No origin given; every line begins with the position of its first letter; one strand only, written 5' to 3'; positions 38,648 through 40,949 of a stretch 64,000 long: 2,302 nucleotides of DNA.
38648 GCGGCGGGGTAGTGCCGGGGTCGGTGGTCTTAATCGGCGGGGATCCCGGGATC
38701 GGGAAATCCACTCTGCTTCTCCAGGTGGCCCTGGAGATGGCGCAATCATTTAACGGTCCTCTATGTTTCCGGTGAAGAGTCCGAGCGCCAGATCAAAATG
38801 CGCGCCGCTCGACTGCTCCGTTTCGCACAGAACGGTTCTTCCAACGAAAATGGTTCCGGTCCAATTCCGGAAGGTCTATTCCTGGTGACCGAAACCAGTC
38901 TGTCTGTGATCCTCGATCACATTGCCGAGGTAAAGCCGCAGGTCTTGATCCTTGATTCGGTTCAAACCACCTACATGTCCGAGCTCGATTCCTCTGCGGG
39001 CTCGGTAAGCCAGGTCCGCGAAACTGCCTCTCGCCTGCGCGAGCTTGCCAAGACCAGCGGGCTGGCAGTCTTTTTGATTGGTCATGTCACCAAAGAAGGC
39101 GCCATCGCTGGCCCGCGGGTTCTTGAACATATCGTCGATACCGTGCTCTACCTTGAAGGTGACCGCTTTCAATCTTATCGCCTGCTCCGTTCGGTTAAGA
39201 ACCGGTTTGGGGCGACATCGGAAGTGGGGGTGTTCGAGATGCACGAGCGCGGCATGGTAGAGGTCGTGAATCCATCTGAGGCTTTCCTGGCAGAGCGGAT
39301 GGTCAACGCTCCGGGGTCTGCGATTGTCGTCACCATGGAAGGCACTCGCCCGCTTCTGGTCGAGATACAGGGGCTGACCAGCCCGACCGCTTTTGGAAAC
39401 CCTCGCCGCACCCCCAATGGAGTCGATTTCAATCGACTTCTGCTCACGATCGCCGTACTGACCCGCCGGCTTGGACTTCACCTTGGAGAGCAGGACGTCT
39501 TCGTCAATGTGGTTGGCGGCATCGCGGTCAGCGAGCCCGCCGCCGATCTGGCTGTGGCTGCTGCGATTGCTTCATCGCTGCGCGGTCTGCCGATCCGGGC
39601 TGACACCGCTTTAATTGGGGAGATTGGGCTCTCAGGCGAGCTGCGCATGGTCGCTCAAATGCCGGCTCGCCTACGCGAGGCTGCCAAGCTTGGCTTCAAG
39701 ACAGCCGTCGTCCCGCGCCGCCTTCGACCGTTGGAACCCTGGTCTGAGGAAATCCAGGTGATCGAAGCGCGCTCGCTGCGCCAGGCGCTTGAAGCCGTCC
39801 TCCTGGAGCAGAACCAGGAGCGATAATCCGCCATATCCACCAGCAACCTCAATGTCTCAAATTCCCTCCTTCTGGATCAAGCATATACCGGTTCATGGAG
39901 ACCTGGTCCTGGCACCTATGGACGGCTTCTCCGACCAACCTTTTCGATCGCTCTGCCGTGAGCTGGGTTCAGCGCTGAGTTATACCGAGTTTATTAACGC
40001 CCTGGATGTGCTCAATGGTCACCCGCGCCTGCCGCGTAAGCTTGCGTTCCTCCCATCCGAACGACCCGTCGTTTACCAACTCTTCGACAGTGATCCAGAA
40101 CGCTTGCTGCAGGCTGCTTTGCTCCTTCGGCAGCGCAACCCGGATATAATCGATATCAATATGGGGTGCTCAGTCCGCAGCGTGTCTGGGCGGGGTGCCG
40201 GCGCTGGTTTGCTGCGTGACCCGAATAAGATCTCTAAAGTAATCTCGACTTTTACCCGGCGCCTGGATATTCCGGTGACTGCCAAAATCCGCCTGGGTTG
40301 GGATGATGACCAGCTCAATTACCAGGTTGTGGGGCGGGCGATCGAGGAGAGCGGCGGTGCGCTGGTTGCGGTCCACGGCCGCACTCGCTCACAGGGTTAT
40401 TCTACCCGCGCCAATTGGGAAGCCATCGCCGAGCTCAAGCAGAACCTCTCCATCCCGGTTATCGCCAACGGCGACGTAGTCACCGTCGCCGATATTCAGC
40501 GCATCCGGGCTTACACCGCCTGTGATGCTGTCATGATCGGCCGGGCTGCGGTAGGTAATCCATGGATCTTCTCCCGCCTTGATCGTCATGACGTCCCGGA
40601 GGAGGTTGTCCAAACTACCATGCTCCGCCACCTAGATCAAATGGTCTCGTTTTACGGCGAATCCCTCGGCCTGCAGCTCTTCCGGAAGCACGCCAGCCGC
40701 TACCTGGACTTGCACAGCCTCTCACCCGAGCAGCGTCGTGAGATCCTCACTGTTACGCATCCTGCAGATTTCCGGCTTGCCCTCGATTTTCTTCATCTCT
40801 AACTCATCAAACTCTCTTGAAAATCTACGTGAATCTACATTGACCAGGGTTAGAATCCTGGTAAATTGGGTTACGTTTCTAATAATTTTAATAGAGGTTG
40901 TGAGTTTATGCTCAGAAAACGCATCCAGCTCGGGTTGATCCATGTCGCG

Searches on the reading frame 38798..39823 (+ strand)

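Call 77: search_protein_families(library=pfam, proteins=[window:38798-39823:+], max_evalue=0.001)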
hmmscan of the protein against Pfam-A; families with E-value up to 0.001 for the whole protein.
window:38798-39823:+ (342 aa): 4 families
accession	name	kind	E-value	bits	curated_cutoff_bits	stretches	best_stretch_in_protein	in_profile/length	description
PF13541.12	ChlI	-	6.4e-09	36.2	27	1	226-307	37-119/121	Subunit ChlI of Mg-chelatase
PF05362.19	Lon_C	-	1.8e-06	28.1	21.1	1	232-308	94-171/205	Lon protease (S16) C-terminal proteolytic domain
PF06745.19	ATPase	-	2.3e-05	24.3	26.6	1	36-156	109-226/231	KaiC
PF13481.12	AAA_25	-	3.6e-05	23.9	27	1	38-102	134-195/195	AAA domain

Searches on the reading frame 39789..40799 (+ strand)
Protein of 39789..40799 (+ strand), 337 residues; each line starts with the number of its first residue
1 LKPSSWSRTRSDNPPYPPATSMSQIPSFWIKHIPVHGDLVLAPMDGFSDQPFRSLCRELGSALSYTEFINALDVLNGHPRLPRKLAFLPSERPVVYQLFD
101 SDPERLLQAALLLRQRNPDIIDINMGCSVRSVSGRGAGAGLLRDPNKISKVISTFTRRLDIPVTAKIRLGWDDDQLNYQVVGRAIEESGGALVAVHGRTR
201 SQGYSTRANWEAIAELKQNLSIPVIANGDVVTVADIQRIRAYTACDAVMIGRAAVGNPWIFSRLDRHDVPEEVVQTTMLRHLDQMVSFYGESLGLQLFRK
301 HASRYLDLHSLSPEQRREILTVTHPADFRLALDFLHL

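Call 77: search_protein_families(library=pfam, proteins=[window:39789-40799:+], max_evalue=0.001)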
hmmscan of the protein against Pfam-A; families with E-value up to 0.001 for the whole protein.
window:39789-40799:+ (337 aa): 2 families
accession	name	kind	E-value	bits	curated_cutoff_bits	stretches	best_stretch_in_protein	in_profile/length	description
PF01207.24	Dus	-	1e-79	268.3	20.4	1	41-328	2-298/311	Dihydrouridine synthase (Dus)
PF00977.27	His_biosynth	-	0.00029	20.8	23.6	1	200-253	169-221/228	Histidine biosynthesis protein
